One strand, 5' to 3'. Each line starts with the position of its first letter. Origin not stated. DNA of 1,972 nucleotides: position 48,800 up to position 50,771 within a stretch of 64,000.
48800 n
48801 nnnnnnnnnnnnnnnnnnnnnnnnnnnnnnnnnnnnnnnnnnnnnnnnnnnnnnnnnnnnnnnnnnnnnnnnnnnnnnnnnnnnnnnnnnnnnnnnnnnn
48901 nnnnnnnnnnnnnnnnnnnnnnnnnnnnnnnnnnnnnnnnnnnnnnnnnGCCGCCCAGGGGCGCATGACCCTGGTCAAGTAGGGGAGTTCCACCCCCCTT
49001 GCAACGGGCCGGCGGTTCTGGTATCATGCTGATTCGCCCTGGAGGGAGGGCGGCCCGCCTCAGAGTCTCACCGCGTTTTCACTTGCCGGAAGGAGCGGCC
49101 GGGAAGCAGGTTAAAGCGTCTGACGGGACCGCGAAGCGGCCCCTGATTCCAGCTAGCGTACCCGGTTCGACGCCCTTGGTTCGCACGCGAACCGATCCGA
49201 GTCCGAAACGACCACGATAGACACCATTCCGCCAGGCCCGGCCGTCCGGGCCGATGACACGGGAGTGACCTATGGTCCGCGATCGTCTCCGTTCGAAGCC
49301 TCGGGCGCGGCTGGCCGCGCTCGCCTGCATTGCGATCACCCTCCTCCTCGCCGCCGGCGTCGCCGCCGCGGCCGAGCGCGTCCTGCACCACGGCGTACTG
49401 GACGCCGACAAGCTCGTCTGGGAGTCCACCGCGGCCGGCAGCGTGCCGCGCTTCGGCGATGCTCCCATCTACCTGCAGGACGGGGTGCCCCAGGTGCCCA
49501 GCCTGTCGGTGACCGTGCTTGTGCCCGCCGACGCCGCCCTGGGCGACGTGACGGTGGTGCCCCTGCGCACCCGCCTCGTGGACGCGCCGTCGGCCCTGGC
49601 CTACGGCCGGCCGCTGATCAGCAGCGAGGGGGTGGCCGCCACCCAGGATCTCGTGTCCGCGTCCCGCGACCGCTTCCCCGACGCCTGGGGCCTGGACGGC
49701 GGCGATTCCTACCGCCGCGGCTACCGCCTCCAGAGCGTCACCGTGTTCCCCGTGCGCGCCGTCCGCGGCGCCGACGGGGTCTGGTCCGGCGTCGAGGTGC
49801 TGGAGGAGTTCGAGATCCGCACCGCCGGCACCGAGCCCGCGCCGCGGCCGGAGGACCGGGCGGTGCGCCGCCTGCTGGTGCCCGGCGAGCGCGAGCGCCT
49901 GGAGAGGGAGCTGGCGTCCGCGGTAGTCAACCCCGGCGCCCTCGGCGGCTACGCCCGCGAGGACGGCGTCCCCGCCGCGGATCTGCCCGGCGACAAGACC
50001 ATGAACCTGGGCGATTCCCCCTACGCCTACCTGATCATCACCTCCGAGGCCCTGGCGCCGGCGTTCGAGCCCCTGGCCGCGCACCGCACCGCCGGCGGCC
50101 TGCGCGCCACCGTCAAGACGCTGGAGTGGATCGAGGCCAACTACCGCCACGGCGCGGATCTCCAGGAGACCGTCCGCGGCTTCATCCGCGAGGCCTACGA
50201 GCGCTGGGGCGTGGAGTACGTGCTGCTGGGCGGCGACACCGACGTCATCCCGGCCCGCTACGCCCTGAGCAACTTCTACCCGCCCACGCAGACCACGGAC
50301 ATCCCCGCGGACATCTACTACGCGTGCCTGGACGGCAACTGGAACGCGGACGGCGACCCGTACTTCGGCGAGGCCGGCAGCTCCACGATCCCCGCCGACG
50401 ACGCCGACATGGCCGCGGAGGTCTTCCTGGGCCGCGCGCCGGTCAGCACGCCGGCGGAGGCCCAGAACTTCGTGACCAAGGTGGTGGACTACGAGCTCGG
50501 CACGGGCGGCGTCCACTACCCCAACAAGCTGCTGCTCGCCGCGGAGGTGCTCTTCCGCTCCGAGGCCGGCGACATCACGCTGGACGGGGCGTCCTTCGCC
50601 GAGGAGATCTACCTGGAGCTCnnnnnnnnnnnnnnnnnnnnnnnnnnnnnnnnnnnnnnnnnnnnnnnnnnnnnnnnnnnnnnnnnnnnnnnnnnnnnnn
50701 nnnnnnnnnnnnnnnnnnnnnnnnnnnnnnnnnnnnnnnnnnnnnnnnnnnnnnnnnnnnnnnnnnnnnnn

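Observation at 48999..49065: Duplicated promoter plus conserved leader element upstream of both giant peptidase genes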

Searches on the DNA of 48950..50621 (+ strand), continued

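Call 57: search_with_rna_model(model_id=R2, sources=[L016, L032, L010, L011, L012, L013, L029, L035, L037, L040, L003], max_evalue=1, filters=off, show_alignments=4)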
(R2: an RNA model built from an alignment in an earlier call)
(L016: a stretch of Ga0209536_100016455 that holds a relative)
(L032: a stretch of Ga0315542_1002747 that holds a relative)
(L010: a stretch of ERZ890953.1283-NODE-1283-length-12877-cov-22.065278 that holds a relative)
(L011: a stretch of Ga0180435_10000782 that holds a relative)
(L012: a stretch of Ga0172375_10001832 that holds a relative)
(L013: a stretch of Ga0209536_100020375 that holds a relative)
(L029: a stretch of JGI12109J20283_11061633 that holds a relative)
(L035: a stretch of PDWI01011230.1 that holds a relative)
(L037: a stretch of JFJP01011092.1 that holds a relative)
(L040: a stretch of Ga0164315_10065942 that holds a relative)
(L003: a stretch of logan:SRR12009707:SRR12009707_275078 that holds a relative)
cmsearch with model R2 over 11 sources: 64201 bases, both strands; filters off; matches with E-value up to 1: 4.
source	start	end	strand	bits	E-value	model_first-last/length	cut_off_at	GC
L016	1784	1919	+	14.1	0.2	1-138/138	no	0.47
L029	1287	1412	-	13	0.34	1-138/138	no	0.71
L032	1678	1812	+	13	0.34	1-138/138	no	0.62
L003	11153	11187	-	11.2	0.8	1-138/138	no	0.66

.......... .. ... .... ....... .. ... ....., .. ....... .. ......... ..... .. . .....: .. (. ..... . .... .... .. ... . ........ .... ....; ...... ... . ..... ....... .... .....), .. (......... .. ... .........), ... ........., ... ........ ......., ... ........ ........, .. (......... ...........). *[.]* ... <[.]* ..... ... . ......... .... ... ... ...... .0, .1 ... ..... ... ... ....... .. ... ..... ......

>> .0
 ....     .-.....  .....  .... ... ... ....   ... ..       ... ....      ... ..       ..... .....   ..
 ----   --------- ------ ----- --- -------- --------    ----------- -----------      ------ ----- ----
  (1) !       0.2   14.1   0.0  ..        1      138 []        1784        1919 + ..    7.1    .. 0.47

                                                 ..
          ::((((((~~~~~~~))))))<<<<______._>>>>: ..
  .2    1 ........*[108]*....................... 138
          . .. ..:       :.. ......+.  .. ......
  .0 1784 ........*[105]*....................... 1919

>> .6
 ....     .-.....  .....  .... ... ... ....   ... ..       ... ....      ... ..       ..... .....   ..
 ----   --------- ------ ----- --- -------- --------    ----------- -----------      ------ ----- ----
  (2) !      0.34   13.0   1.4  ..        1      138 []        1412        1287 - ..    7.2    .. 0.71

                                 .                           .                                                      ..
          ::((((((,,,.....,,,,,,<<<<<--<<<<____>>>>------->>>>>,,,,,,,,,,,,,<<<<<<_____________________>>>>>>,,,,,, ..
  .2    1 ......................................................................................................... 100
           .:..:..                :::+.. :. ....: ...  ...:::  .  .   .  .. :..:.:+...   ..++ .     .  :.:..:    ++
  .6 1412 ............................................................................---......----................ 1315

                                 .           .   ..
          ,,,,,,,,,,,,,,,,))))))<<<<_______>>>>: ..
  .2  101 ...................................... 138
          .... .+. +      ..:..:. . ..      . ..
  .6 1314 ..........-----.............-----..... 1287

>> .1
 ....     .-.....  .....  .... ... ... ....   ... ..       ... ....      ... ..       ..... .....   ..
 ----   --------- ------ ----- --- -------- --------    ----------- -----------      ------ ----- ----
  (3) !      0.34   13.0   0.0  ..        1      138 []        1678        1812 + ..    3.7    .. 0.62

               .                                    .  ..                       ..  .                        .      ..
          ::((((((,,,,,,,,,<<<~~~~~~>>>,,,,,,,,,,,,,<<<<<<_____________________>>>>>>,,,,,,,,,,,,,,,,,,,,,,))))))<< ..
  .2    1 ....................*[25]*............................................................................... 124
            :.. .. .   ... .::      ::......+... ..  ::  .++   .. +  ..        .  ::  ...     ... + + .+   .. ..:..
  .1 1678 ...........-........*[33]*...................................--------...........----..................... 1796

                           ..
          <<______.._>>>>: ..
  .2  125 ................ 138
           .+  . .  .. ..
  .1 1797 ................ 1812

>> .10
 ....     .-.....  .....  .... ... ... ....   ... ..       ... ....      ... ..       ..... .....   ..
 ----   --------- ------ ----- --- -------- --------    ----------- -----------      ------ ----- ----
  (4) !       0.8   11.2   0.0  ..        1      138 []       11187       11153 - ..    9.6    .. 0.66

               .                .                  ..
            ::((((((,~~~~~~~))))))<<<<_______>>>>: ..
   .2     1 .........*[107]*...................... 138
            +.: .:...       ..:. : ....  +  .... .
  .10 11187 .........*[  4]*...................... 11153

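Call 82: search_with_rna_model(model_id=R2, sources=[L068, L069, L070, L004, L001, L006, L008], max_evalue=1, show_alignments=2)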
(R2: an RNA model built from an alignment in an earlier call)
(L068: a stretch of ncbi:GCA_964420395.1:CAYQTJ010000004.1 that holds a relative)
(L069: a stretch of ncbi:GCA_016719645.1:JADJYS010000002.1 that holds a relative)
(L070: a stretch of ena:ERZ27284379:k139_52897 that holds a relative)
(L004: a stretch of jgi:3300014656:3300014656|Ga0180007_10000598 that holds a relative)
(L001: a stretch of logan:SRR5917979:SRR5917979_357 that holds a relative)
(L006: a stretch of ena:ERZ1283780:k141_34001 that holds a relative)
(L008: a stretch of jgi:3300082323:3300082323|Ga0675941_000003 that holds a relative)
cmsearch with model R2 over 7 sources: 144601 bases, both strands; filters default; matches with E-value up to 1: 1.
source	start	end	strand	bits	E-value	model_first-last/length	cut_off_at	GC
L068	10913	11025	+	22.1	0.01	1-138/138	no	0.72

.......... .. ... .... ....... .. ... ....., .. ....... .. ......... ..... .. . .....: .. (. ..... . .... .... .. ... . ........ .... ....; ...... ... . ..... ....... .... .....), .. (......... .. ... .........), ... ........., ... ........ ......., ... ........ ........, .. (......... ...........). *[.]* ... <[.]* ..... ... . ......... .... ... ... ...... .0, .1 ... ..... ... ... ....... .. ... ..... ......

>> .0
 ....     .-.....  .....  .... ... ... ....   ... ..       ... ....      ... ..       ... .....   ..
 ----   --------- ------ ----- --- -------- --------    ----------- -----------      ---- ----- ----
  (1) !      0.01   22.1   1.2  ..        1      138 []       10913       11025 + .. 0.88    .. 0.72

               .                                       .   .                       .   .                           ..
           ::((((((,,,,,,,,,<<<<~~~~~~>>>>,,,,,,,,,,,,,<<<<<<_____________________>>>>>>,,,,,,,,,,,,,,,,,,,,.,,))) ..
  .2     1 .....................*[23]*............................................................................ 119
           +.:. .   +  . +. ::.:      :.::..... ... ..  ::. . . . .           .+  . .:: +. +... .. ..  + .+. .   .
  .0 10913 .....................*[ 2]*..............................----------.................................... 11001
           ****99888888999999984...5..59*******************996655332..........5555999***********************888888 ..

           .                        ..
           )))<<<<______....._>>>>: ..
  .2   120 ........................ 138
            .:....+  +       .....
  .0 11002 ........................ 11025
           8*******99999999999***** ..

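Call 88: search_with_rna_model(model_id=R2, sources=[L014, L015, L016, L017, L018, L019, L020, L021, L022, L027, L028, L030, L031, L032, L033, L036, L038, L041, L068], max_evalue=0.6, filters=off, make_alignment=true)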
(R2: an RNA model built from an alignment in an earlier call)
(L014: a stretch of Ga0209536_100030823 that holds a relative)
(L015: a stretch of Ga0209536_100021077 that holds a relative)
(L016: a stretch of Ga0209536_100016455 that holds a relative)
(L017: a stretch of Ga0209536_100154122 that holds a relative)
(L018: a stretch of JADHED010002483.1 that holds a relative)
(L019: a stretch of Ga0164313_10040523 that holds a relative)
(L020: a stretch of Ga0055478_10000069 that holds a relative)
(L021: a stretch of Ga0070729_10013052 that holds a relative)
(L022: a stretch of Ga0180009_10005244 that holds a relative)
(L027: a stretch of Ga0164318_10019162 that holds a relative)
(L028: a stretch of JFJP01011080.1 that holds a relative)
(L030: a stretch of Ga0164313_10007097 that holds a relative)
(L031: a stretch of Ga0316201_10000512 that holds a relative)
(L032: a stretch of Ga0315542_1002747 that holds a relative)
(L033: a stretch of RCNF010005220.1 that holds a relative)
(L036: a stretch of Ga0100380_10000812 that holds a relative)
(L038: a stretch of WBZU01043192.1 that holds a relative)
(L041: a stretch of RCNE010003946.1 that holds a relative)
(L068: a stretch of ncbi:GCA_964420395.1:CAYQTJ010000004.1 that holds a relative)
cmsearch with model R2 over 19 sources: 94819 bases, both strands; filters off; matches with E-value up to 0.6: 21.
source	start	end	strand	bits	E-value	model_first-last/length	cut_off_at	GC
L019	1726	1886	+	115.3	2.7e-22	1-138/138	no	0.54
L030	1759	1914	+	111.7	1.5e-21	1-138/138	no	0.54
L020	1016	1172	+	103.1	9.2e-20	1-138/138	no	0.57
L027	183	317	+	92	1.9e-17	1-138/138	no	0.59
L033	1709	1870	+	91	3e-17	1-138/138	no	0.56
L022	1761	1901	+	89.2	7.1e-17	1-138/138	no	0.57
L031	1761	1911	+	88.8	8.8e-17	1-138/138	no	0.57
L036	1761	1892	+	83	1.4e-15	1-138/138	no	0.56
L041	489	632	+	78.5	1.2e-14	1-138/138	no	0.54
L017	909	1046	+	61.9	3.5e-11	1-138/138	no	0.58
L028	1715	1844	+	52.6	3e-09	1-138/138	no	0.7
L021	1786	1901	+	51.8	4.3e-09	1-138/138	no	0.6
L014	772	900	+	51.7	4.6e-09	1-138/138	no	0.55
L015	1785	1915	+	50.8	7e-09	1-138/138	no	0.58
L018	317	413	+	44.6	1.3e-07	1-138/138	no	0.71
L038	42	140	+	41.7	5.5e-07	1-138/138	no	0.71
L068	10913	11025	+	22.1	0.0066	1-138/138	no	0.72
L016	1784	1919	+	14.1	0.3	1-138/138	no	0.47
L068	382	414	-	13.6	0.38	1-138/138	no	0.7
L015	3274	3330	+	13.1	0.48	1-138/138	no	0.63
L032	1678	1812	+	13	0.51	1-138/138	no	0.62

Alignment A10: 21 matches aligned to the model, 335 columns, each read 5' to 3' on its own strand. Consensus structure (alignment columns), stored with it:
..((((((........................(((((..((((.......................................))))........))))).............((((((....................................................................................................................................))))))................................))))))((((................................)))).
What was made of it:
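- On Leader RNA family of gene-2-type C25 peptidase genes (defined here, models R1 and R2): L068, which has the tandem pair, carries a family hit in its gene-2 leader (calls 82, 88).
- It also hits the gene-2 leader inside a tandem locus, L068, at E about 0.007-0.01 (calls 82, 88).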
